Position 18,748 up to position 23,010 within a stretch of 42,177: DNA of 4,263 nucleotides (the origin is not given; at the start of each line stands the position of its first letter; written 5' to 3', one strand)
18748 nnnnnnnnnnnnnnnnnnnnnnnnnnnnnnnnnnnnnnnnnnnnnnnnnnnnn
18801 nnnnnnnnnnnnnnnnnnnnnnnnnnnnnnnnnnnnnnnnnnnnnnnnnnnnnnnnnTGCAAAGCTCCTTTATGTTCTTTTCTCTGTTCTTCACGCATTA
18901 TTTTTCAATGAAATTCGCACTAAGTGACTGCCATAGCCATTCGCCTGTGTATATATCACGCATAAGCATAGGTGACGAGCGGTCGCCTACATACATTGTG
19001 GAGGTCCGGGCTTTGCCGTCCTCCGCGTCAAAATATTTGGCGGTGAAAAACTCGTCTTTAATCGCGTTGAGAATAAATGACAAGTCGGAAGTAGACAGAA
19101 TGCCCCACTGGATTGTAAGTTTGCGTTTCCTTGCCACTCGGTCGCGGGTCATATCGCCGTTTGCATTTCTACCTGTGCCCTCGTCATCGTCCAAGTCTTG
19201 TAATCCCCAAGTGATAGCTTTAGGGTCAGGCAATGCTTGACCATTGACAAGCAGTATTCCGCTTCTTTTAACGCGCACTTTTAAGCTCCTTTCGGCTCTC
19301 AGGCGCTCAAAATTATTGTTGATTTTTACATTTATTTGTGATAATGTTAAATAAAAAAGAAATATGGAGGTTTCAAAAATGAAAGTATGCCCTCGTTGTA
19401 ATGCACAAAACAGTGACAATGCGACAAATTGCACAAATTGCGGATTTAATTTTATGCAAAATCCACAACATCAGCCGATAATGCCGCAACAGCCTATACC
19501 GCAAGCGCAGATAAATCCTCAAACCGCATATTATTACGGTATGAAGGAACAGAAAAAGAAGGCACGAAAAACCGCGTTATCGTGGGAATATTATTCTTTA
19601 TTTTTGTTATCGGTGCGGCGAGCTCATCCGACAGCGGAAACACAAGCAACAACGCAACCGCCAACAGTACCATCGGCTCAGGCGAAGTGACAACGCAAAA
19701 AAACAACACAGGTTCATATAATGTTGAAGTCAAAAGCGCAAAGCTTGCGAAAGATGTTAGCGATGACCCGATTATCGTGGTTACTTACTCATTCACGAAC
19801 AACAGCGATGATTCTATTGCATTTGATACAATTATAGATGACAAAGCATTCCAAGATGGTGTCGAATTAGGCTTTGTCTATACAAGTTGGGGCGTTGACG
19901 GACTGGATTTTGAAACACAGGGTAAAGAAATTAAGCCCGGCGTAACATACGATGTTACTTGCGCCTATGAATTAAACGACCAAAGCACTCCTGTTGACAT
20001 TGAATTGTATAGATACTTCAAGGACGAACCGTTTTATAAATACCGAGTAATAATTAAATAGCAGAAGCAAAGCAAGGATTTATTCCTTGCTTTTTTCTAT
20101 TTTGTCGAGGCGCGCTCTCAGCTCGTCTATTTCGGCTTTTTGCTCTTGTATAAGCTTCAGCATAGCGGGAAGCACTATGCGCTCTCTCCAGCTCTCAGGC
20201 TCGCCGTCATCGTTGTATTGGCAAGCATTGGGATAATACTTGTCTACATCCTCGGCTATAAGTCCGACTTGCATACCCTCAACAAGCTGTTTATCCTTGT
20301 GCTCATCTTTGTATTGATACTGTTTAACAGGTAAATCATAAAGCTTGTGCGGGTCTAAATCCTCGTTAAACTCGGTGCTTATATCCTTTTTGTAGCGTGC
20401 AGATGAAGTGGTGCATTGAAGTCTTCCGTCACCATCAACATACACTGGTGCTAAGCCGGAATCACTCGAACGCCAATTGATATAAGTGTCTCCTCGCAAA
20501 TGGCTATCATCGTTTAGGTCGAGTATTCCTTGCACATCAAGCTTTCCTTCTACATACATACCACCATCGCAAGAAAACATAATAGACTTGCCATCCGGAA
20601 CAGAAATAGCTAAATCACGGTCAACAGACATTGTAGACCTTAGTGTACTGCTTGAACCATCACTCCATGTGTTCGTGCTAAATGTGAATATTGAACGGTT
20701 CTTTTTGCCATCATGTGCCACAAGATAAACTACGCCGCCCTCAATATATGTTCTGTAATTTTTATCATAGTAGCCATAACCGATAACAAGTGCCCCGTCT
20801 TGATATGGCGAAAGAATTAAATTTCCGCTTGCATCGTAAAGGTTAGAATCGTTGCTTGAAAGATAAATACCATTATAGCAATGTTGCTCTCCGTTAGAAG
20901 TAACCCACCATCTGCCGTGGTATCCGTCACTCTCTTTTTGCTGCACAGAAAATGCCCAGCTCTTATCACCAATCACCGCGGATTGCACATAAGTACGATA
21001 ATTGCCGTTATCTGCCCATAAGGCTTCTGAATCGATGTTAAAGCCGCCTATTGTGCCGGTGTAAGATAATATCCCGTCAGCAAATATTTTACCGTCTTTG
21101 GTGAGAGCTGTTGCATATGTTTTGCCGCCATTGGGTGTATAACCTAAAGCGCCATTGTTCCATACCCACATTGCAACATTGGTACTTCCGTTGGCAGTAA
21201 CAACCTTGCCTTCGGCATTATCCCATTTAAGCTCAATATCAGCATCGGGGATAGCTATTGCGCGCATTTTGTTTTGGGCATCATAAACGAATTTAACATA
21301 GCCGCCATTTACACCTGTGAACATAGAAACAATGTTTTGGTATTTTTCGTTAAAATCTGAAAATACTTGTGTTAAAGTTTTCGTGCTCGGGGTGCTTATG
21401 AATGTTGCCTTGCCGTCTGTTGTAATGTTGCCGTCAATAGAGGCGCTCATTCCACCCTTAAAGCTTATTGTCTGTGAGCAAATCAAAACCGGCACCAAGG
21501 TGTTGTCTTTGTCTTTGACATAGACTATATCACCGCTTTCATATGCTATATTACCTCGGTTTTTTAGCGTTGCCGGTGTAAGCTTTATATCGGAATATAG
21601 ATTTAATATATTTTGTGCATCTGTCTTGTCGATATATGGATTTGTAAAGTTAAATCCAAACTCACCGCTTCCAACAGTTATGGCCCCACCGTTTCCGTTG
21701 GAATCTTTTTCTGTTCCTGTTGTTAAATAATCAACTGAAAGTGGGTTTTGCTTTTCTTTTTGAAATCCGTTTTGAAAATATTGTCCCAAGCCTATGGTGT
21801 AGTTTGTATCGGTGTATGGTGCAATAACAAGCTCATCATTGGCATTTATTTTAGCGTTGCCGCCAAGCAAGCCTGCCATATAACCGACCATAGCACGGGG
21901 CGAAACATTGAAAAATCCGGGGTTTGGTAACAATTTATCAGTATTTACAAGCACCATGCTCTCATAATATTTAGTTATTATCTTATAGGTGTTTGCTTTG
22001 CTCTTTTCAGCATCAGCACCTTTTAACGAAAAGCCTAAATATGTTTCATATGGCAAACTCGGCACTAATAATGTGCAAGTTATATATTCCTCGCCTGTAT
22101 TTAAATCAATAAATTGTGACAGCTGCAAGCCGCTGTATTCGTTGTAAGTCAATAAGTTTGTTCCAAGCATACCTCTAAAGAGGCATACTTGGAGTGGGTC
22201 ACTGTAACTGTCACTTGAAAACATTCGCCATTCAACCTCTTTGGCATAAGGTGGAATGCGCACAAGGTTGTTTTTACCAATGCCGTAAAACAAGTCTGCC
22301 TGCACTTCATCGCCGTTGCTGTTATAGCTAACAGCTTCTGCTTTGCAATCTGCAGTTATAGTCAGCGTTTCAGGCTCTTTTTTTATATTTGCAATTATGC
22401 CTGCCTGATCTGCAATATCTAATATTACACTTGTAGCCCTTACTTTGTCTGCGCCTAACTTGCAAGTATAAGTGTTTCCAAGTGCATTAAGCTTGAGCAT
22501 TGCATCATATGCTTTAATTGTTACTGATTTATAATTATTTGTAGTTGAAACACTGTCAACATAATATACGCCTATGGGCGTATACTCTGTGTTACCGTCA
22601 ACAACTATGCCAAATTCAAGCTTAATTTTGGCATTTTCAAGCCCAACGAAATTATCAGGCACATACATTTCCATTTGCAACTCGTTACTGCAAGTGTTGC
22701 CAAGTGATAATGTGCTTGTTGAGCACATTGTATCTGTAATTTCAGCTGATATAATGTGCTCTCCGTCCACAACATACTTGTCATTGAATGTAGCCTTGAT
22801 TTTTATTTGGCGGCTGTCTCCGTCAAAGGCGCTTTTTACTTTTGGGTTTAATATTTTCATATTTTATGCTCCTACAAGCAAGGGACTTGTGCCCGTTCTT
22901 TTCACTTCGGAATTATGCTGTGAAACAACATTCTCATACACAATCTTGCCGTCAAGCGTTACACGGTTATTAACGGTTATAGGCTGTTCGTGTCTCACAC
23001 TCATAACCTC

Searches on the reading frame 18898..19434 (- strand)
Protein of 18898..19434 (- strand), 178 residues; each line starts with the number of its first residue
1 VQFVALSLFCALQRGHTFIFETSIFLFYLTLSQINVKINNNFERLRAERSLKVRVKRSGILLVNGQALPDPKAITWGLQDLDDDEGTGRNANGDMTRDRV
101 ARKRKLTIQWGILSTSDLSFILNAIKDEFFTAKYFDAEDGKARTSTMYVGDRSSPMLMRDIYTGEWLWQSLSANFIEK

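Call 21: search_protein_families(library=phrogs, max_evalue=0.001, proteins=[window:18898-19434:-])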
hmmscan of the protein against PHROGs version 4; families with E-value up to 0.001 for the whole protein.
window:18898-19434:- (178 aa): 1 family
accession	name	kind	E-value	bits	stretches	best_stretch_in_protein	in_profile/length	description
phrog_1194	-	unknown function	2.4e-34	118.9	1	61-178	6-125/125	-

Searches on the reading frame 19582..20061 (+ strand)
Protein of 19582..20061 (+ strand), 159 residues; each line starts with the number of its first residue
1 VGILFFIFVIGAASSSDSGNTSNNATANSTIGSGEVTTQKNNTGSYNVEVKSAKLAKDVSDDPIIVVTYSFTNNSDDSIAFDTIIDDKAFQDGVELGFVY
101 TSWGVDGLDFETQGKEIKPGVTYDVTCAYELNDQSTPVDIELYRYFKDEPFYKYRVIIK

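Call 21: search_protein_families(library=phrogs, max_evalue=0.001, proteins=[window:19582-20061:+])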
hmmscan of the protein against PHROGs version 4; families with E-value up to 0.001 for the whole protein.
window:19582-20061:+ (159 aa): 2 families
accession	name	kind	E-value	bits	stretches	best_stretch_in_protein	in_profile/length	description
phrog_806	-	unknown function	6e-08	33.9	1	3-143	13-171/187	-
phrog_14275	-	unknown function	0.00061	20.5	1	3-94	42-135/178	-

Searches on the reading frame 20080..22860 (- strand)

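Call 71: search_protein_families(library=phrogs, max_evalue=0.001, proteins=[window:20080-22860:-])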
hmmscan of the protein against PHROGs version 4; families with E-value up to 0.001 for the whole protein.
window:20080-22860:- (926 aa): 5 families
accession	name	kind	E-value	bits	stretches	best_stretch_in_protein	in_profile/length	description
phrog_6616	-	tail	2.2e-22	79.8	2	321-521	182-391/991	tail protein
phrog_13879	-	unknown function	1.6e-11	44.1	1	75-156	250-329/571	-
phrog_1786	-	head and packaging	8.3e-11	41.5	1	715-925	1037-1243/1246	minor head protein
phrog_18190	-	unknown function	2.1e-10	40.6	1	38-125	40-124/723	-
phrog_9680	-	moron, auxiliary metabolic gene and host takeover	6.7e-09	36.1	1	319-485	171-327/471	host range and adsorption protein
